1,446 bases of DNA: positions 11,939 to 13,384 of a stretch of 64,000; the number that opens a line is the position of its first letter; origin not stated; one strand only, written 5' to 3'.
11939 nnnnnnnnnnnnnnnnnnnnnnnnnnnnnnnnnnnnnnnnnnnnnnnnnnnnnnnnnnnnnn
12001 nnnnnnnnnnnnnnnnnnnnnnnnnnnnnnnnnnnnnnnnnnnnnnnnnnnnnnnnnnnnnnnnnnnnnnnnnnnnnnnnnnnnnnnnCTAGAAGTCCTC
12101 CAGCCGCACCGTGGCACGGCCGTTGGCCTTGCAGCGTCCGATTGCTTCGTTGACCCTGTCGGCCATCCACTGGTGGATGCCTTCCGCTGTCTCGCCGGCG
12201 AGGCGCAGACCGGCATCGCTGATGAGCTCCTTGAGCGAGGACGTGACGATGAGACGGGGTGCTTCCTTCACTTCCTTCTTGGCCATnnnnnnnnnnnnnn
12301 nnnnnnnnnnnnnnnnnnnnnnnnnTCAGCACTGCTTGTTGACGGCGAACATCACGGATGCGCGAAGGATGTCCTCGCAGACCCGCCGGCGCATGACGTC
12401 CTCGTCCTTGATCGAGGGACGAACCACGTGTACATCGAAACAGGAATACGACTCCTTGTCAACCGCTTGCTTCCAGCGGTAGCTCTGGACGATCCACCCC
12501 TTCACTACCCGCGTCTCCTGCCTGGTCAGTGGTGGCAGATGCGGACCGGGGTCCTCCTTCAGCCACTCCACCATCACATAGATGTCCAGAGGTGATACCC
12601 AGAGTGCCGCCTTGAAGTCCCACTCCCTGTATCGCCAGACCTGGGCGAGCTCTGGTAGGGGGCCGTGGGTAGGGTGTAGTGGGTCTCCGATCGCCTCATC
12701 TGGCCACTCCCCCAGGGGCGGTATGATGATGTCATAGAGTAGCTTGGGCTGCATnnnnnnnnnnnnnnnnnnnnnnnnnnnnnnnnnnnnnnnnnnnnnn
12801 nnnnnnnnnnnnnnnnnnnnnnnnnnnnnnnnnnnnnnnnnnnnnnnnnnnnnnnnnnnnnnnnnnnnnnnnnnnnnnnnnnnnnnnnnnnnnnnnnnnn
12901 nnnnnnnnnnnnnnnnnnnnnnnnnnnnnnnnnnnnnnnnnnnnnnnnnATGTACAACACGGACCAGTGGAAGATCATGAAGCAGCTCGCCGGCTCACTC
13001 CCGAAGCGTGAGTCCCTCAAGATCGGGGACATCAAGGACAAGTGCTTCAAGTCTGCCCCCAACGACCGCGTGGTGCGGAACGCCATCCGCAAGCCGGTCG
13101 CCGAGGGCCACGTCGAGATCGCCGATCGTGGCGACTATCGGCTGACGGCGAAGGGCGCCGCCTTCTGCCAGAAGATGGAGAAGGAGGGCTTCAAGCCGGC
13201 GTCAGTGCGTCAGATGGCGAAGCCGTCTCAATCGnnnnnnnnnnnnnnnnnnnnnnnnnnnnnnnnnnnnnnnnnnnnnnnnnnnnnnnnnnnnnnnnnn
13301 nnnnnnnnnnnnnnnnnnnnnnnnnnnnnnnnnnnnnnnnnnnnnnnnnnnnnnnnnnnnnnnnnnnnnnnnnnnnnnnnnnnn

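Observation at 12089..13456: Possible phage chromatin pair: a 65-aa histone-fold protein next to an H1/Hc1-like Lys/Ala-repeat protein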

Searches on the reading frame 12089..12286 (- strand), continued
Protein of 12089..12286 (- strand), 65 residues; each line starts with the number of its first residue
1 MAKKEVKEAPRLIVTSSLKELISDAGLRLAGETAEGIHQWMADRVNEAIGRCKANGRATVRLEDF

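Call 99: fold_search(model_id=the predicted structure, library=viral)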
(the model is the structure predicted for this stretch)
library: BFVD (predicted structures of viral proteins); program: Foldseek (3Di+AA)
matches with E <= 10: 61; with E <= 0.001: 0
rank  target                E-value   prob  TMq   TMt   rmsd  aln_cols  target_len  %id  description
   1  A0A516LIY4            1.5e-03  1.00  0.75  0.38   1.9        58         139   21  (no name in the UniProt tables at hand)
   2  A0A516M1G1            1.0e-02  1.00  0.70  0.48   1.6        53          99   23  (no name in the UniProt tables at hand)
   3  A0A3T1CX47            2.3e-02  0.96  0.46  0.37  10.9        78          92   22  Histone H4 [Acanthamoeba castellanii medusavirus J1]
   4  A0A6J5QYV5            4.1e-02  1.00  0.77  0.78   1.4        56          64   21  Uncharacterized protein [uncultured Caudovirales phage]
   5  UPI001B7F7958         8.1e-02  0.98  0.54  0.39   3.2        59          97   24  (no name look-up for this kind of identifier)
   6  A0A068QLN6            1.3e-01  0.96  0.61  0.32   4.6        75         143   17  Histone H2A-like protein [Armadillidium vulgare iridescent virus]
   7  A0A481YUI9            1.5e-01  0.90  0.54  0.36  13.3        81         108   16  Histone-like protein [Marseillevirus LCMAC102]
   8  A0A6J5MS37            1.6e-01  0.98  0.70  0.51   4.9        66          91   14  Uncharacterized protein [uncultured Caudovirales phage]
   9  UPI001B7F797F         2.1e-01  0.95  0.64  0.43   3.0        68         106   13  (no name look-up for this kind of identifier)
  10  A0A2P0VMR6            2.1e-01  0.82  0.51  0.31   4.8        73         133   18  Putative TATA-box binding protein associated factor 12 superfamily protein [Tetraselmis virus 1]
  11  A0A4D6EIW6            3.2e-01  0.57  0.44  0.14   5.9        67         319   15  Histone H2B domain containing protein [Pandoravirus celtis]
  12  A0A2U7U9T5            4.2e-01  0.51  0.44  0.21   6.0        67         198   15  Histone H2B domain containing protein [Pandoravirus quercus]
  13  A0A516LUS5            5.2e-01  0.94  0.68  0.68   1.8        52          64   17  (no name in the UniProt tables at hand)
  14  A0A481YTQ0            7.9e-01  0.72  0.55  0.13   2.8        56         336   18  Histone 2A-domain-containing protein [Marseillevirus LCMAC102]
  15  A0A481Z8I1            1.0e+00  0.38  0.48  0.20   6.3        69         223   26  Histone-like protein [Pithovirus LCPAC304]
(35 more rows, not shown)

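Call 105: search_protein_families(library=ncbifam, proteins=[window:12089-12286:-], max_evalue=0.01)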
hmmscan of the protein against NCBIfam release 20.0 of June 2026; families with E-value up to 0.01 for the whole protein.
window:12089-12286:- (65 aa): 0 families

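Call 106: list_cluster_members(proteins=[P0005, P0006, P0010, P0016, P0019, P0020, P0021, P0026, P0028, P0030])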
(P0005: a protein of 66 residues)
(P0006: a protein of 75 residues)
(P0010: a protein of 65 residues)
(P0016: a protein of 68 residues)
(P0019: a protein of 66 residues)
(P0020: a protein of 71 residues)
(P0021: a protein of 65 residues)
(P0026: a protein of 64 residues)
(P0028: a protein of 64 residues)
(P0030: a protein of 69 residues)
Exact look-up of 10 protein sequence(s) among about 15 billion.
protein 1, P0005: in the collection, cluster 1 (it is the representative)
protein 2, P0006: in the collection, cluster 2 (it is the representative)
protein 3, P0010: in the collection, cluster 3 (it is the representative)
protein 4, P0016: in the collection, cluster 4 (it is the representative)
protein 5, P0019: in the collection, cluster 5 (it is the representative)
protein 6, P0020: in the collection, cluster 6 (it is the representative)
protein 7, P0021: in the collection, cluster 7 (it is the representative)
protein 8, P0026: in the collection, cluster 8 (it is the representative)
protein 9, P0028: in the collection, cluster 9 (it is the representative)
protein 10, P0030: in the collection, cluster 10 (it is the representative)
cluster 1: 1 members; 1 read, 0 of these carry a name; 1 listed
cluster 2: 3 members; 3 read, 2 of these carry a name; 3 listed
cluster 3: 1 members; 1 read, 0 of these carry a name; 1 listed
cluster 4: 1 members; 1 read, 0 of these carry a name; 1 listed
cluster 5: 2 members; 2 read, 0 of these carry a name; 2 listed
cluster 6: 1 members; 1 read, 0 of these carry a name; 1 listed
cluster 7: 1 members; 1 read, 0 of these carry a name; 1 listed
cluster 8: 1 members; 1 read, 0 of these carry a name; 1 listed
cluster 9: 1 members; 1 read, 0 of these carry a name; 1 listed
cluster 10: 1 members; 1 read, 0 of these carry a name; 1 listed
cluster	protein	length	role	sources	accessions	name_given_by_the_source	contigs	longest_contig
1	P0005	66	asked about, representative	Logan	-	-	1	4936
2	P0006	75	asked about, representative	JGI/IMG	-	histone H3/H4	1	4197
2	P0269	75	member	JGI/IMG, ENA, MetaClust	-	\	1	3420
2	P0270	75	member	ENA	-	-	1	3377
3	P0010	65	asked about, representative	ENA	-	-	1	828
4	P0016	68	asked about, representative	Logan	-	-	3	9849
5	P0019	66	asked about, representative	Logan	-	-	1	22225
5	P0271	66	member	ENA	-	-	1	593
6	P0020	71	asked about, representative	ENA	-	-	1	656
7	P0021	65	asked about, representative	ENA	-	-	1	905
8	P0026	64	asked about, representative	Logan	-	-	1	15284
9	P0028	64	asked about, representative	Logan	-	-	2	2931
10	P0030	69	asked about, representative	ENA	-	-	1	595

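Call 107: find_encoding_contigs(protein=P0005, flank=5000, max_places=3)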
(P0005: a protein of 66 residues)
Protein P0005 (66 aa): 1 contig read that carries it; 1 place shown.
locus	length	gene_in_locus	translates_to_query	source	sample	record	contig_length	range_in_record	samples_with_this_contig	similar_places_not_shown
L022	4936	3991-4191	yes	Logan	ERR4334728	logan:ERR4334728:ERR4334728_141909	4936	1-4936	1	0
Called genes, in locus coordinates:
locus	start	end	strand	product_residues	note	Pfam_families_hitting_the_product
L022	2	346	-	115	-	?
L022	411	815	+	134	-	-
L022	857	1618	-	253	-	PF21448:DNMK (faint)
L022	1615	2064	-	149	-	PF01464:SLT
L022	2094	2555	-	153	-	-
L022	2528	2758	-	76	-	-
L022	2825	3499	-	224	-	-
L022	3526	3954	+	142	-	-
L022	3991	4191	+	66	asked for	-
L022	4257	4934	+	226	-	?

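Call 108: find_encoding_contigs(protein=P0006, flank=5000, max_places=3)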
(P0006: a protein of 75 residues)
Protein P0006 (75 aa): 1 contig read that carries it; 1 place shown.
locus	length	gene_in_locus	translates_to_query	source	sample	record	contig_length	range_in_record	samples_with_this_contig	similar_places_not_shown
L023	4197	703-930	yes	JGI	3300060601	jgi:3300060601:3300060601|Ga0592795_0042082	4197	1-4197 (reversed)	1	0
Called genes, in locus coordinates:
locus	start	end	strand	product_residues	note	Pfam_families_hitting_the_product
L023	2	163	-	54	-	?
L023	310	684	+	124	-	-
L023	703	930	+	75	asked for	-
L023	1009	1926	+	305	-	PF02195:ParB_N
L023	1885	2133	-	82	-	-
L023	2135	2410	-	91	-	PF13560:HTH_31, PF01381:HTH_3, PF13443:HTH_26 (faint)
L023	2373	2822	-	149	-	-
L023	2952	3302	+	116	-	-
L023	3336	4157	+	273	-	-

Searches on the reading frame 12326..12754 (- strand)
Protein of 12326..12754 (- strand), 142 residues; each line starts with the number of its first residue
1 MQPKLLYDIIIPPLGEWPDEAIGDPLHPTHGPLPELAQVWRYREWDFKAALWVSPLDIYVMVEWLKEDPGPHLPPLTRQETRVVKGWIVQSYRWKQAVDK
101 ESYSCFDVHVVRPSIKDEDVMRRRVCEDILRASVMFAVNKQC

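Call 3: search_protein_families(library=pfam, proteins=[window:12329-12754:-], max_evalue=1)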
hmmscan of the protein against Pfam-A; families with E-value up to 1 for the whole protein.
seq(142 aa): 0 families

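Call 4: search_protein_families(library=phrogs, proteins=[window:12329-12754:-], max_evalue=1)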
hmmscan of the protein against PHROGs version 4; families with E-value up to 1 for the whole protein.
seq(142 aa): 0 families

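Call 87: search_solved_structures(query=A9, max_evalue=10, show_alignments=2)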
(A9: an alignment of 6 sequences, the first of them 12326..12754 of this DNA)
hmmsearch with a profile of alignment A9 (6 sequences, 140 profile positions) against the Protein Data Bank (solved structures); distinct sequences matched with E-value up to 10: 1.
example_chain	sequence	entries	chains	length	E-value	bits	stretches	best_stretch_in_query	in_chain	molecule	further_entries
4ovx_A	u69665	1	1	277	0.68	13.2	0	78-120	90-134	Xylose isomerase domain protein TIM barrel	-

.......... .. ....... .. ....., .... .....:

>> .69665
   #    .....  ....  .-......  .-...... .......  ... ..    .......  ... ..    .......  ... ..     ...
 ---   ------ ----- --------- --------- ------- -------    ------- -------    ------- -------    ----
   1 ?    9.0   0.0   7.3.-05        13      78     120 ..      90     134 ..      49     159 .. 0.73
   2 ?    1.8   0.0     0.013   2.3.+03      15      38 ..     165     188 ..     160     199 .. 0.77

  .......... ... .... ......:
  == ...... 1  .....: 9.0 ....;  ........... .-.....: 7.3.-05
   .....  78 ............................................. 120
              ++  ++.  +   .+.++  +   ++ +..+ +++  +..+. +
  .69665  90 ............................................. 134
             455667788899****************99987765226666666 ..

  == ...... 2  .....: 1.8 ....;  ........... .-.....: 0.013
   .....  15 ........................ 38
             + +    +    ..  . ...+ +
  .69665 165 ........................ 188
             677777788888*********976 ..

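Call 88: search_protein_families(library=padloc, proteins=[window:12326-12754:-], max_evalue=0.1)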
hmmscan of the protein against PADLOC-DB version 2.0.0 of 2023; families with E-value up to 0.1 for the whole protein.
window:12326-12754:- (142 aa): 0 families

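Call 105: search_protein_families(library=ncbifam, proteins=[window:12326-12754:-], max_evalue=0.01)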
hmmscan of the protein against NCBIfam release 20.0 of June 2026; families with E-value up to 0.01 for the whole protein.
window:12326-12754:- (142 aa): 0 families

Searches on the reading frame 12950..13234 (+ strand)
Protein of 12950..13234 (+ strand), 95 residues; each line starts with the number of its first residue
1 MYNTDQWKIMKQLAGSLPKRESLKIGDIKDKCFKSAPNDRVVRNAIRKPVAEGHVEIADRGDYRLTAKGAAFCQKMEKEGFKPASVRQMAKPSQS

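Call 23: find_homologous_proteins(query=window:12950-13234:+, max_evalue=0.01)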
Query seq(95 aa) (95 aa): 1 proteins with E <= 0.01 among 3 candidates.
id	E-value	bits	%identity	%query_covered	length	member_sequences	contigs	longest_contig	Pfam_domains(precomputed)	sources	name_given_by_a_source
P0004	6.2e-56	204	100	100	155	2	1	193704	-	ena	-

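Call 26: find_encoding_contigs(protein=P0004, flank=10000, max_places=4)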
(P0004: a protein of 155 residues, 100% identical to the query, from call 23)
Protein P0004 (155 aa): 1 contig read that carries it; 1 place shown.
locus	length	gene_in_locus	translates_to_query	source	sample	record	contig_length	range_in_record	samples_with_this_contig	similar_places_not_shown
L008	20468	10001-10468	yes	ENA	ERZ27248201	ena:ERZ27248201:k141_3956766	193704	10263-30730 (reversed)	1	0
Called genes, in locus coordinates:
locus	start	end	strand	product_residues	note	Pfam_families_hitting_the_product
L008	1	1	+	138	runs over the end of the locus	-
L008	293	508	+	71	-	-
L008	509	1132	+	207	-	PF01966:HD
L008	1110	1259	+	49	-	-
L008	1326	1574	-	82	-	-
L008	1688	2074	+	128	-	-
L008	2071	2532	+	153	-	-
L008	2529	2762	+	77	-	-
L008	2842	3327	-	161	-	-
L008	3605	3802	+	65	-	-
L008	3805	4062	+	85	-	-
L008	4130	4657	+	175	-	-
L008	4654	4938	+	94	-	-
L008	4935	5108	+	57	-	-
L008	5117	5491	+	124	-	-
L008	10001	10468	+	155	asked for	-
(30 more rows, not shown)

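Call 69: search_solved_structures(query=A6, max_evalue=10, show_alignments=3)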
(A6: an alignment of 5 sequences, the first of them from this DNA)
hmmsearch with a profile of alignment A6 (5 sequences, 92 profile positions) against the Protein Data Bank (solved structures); distinct sequences matched with E-value up to 10: 9.
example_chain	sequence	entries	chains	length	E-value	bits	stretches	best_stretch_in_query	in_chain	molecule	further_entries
3hjl_A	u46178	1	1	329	0.18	14.9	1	10-59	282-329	Flagellar motor switch protein fliG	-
8a98_SX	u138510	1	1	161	0.24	14.6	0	18-58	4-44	40S ribosomal protein S19-like protein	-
8a3w_SX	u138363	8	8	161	0.41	13.9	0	18-58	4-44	40S ribosomal protein S19-like protein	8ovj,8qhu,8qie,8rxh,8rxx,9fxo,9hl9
5t2a_AO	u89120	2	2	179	0.44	13.7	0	18-58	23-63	eS19 | ribosomal protein S19e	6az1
8a39_AP1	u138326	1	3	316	0.91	12.7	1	39-79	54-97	DNA-binding transcriptional repressor of phenylacetic acid degradation, aryl-CoA responsiv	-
8amd_A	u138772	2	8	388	1.1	12.4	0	25-58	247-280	Protein RecA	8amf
9ggr_A2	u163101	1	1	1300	1.4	12.1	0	12-74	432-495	ATP-dependent RNA helicase HrpA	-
9gft_B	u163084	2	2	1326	1.5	12.1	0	12-74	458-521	ATP-dependent RNA helicase HrpA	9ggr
6zwx_A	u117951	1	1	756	1.6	12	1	12-74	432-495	ATP-dependent RNA helicase HrpA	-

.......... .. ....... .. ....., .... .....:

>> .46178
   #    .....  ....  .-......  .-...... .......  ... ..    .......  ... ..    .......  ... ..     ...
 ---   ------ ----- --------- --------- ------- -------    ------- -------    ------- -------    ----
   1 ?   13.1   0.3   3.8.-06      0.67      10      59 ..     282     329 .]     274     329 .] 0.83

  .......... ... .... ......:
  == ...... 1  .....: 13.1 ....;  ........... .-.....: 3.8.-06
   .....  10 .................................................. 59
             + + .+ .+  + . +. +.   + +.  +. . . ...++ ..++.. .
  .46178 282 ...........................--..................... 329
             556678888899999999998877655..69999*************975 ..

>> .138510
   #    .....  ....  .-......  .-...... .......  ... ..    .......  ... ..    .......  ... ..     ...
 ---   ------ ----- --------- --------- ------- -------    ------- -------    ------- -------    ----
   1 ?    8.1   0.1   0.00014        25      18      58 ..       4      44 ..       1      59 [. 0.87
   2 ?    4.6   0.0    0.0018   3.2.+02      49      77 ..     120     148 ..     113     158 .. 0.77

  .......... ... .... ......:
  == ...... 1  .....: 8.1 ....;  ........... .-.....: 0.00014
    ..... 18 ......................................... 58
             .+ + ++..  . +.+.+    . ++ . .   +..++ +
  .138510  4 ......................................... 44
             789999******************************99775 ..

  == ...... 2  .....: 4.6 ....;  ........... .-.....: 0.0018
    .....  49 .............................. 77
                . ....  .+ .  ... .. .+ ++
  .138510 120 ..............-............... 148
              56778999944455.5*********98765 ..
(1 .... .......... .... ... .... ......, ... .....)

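Call 91: search_dna_similar(query=window:12950-13225:+, collection=phages, mode=protein, max_evalue=0.01, max_rows=30)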
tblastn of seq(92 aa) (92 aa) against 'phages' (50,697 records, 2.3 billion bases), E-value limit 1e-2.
No match.

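Call 100: find_related_loci(query=A6, collection=viral_contigs, flank=10000)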
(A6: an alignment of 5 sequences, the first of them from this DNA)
Query A6 (92 aa) in viral_contigs; peptide patterns used: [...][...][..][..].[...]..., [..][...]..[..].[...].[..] (x = any residue, [..] = any of these).
85 stretches matched a pattern; 1 encode a relative of the query (tblastn E <= 1e-3); 1 distinct loci.
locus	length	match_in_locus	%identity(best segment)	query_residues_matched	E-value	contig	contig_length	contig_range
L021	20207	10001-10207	35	20-79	8e-6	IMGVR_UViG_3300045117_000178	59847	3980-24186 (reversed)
